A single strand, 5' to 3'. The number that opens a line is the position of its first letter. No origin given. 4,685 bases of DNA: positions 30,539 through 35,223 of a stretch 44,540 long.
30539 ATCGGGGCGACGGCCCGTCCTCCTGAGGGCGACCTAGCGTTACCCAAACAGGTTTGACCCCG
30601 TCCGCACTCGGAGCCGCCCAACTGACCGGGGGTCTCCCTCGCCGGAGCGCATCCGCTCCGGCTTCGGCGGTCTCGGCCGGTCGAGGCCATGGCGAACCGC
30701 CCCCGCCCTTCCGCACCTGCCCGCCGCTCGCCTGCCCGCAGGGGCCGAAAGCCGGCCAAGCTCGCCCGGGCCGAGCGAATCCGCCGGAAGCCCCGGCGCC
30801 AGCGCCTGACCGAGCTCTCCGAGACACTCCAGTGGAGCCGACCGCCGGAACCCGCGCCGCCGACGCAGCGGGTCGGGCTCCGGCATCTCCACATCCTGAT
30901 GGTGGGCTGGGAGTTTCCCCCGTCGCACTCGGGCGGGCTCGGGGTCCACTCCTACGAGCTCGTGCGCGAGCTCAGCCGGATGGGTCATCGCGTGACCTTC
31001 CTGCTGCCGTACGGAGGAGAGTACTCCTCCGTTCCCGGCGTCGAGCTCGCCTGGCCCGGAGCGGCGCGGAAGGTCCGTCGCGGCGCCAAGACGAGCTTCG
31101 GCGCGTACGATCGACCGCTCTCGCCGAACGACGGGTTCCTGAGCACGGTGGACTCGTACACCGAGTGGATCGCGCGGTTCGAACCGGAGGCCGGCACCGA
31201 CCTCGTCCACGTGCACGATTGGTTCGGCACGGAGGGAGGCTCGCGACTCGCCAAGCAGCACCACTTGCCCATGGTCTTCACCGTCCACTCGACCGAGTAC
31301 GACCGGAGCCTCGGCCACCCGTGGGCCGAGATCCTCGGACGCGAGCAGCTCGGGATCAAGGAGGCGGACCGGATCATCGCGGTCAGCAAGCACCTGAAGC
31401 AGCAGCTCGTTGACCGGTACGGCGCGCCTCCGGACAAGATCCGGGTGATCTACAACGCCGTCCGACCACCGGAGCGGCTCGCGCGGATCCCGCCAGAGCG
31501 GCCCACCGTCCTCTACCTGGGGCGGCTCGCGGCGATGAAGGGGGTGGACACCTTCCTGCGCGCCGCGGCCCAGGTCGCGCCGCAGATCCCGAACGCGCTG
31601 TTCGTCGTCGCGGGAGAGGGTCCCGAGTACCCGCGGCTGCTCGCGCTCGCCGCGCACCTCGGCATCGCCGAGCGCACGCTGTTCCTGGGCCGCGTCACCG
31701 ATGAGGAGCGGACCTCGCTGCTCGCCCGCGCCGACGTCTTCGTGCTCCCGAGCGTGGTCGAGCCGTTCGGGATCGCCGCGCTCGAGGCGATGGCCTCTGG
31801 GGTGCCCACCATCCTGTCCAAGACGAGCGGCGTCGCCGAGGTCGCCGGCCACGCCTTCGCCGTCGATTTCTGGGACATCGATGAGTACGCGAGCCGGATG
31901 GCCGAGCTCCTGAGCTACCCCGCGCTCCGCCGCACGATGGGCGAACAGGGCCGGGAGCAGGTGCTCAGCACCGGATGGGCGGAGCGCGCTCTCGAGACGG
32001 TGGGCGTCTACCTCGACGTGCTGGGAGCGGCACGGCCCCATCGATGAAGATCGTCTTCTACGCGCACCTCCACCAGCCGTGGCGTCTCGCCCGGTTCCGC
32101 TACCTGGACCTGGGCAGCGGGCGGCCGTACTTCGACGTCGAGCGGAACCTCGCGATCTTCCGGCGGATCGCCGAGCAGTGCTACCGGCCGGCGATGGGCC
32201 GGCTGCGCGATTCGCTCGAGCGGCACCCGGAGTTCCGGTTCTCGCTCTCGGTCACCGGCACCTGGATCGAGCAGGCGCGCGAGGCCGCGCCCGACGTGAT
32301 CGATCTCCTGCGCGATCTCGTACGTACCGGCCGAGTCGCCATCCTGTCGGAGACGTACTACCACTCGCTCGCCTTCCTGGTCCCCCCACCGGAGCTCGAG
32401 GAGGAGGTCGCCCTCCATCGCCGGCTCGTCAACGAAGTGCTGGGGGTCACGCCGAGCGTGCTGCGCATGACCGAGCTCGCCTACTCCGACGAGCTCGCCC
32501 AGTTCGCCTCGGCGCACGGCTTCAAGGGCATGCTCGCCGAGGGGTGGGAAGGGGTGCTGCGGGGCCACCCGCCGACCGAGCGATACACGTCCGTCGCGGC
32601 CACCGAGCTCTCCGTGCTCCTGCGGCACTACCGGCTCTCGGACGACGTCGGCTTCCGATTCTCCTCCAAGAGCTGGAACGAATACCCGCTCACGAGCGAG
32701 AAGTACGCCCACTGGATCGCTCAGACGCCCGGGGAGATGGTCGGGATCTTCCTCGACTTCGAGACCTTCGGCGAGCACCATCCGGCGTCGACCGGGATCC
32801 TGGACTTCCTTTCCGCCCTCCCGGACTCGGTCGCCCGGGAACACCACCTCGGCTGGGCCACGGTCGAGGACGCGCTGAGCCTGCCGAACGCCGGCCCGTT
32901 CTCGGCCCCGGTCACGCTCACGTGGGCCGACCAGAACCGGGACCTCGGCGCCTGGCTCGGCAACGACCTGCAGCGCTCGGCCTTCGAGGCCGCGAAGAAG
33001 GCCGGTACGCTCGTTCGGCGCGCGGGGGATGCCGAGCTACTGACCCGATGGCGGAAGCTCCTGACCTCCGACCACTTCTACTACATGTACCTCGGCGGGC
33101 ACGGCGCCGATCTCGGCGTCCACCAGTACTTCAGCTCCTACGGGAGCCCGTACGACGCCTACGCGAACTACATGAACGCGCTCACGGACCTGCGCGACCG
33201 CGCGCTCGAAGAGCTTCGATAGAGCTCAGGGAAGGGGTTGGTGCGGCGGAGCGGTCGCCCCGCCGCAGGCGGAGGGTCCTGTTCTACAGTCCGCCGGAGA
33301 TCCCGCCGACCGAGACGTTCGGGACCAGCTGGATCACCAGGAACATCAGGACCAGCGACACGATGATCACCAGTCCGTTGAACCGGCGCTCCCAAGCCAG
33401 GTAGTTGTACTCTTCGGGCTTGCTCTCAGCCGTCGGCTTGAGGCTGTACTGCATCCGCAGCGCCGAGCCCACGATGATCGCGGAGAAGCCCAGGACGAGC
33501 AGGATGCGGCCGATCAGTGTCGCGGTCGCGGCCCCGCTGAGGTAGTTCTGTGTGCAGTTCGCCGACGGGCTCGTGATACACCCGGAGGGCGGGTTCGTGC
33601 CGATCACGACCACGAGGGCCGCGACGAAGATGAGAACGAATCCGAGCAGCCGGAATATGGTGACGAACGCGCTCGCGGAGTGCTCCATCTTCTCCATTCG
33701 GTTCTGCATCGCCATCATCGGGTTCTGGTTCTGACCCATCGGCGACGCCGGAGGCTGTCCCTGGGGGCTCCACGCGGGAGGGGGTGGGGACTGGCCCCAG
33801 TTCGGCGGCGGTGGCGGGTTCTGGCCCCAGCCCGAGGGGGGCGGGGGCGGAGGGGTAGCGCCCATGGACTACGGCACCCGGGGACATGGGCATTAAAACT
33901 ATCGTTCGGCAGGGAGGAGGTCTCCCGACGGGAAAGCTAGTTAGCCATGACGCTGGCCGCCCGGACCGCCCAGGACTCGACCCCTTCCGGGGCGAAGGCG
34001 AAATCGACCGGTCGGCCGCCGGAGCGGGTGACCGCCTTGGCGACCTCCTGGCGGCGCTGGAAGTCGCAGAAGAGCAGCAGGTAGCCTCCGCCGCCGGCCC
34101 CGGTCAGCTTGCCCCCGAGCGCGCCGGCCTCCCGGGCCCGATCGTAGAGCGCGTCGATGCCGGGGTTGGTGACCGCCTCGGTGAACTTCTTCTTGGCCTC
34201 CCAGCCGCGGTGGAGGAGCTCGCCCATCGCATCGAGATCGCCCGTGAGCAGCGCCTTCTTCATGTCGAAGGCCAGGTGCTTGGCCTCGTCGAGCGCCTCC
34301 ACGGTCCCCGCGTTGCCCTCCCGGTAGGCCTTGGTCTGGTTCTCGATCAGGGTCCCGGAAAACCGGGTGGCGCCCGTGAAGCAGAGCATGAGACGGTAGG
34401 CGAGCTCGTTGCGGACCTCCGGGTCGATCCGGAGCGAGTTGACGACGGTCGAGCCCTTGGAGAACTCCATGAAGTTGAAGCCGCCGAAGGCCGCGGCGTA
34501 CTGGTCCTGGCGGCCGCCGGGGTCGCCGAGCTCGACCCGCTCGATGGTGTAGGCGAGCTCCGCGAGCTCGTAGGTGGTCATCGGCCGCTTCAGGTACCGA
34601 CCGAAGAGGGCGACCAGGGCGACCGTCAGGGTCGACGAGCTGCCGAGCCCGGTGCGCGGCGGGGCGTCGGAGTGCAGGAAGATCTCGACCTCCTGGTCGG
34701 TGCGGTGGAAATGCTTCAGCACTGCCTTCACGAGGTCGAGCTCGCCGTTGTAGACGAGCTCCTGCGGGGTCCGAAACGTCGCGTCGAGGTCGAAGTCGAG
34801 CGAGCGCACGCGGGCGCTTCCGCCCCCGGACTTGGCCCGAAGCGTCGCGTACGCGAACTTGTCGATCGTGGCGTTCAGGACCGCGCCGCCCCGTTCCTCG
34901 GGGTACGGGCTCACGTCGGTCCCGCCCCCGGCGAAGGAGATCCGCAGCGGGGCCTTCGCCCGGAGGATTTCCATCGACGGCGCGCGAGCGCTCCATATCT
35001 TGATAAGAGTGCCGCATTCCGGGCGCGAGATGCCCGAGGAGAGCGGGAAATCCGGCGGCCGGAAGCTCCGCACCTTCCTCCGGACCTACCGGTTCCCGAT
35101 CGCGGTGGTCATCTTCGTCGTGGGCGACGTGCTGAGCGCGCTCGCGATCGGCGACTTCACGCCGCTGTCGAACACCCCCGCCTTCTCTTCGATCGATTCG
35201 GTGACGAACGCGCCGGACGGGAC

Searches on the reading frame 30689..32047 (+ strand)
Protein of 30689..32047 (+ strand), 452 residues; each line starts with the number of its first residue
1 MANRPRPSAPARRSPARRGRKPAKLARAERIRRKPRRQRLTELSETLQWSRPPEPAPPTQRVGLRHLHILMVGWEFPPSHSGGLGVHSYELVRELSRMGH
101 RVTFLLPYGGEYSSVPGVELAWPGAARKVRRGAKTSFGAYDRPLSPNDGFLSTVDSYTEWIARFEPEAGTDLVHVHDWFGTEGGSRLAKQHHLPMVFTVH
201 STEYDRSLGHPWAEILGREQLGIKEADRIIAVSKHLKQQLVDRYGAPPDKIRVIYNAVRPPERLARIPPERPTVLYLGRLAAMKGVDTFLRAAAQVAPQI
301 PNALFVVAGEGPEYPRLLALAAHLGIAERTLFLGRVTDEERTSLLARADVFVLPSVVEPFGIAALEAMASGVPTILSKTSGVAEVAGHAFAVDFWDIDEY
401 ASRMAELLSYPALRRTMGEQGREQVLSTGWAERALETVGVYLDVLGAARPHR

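Call 10: search_protein_families(library=pfam, proteins=[window:30689-32047:+], max_evalue=0.01)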
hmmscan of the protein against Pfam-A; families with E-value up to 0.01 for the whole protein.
window:30689-32047:+ (452 aa): 7 families
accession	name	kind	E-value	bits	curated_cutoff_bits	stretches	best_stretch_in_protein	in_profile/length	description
PF00534.26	Glycos_transf_1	-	2.2e-39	135.2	26.4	1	267-423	11-171/172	Glycosyl transferases group 1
PF13692.12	Glyco_trans_1_4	-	7.3e-31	107.8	27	1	271-409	1-141/142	Glycosyl transferases group 1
PF13439.12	Glyco_transf_4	-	1.7e-29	103.4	28.5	1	82-258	2-166/170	Glycosyltransferase Family 4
PF20706.3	GT4-conflict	-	6.3e-21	75.2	26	1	223-385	144-319/385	Family 4 Glycosyltransferase in conflict systems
PF13579.12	Glyco_trans_4_4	-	2.1e-20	74.1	29.7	1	82-256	1-157/158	Glycosyl transferase 4-like domain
PF08323.17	Glyco_transf_5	-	4.5e-16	59.7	22.7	2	68-109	1-43/239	Starch synthase catalytic domain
PF13524.12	Glyco_trans_1_2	-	6.1e-06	26.7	25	1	291-428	7-132/144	Glycosyl transferase-like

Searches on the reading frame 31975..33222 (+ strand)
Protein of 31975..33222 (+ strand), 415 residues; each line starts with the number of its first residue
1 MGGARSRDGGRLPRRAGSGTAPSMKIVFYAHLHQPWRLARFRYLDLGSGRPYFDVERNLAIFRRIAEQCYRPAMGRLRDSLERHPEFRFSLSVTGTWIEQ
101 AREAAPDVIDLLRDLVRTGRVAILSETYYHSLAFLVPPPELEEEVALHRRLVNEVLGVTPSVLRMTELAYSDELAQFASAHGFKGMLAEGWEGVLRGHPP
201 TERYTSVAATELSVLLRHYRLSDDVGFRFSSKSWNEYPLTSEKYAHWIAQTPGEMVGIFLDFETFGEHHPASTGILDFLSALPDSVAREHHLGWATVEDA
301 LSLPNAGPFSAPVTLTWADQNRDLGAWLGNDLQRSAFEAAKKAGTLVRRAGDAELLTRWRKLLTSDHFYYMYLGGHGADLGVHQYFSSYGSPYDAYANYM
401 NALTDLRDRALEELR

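Call 10: search_protein_families(library=pfam, proteins=[window:31975-33222:+], max_evalue=0.01)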
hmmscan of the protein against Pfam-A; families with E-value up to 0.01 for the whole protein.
window:31975-33222:+ (415 aa): 2 families
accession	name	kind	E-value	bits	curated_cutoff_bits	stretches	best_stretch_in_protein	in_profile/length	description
PF03065.20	Glyco_hydro_57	-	1.7e-64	218.4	21.2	1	27-301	1-279/291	Glycosyl hydrolase family 57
PF01522.26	Polysacc_deac_1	-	1.3e-05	25.6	23.1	1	93-184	39-122/124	Polysaccharide deacetylase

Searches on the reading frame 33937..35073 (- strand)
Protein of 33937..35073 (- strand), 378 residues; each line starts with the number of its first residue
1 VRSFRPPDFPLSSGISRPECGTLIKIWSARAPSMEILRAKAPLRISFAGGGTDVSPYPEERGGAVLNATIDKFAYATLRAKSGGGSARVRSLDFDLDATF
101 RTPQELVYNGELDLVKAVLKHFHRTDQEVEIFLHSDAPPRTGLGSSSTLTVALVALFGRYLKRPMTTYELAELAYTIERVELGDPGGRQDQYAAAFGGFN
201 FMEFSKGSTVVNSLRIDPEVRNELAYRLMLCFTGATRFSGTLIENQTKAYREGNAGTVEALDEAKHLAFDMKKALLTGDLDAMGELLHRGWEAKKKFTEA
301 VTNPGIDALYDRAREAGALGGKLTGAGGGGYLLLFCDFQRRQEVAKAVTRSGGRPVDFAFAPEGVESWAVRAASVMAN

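Call 10: search_protein_families(library=pfam, proteins=[window:33937-35073:-], max_evalue=0.01)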
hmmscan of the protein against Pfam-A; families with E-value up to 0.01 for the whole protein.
window:33937-35073:- (378 aa): 2 families
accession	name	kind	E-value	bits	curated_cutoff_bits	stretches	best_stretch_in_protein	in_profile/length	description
PF00288.32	GHMP_kinases_N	-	9.2e-19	67.9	22.3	1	114-198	2-87/87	GHMP kinases N terminal domain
PF08544.19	GHMP_kinases_C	-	1.1e-14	55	21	1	271-351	1-82/85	GHMP kinases C terminal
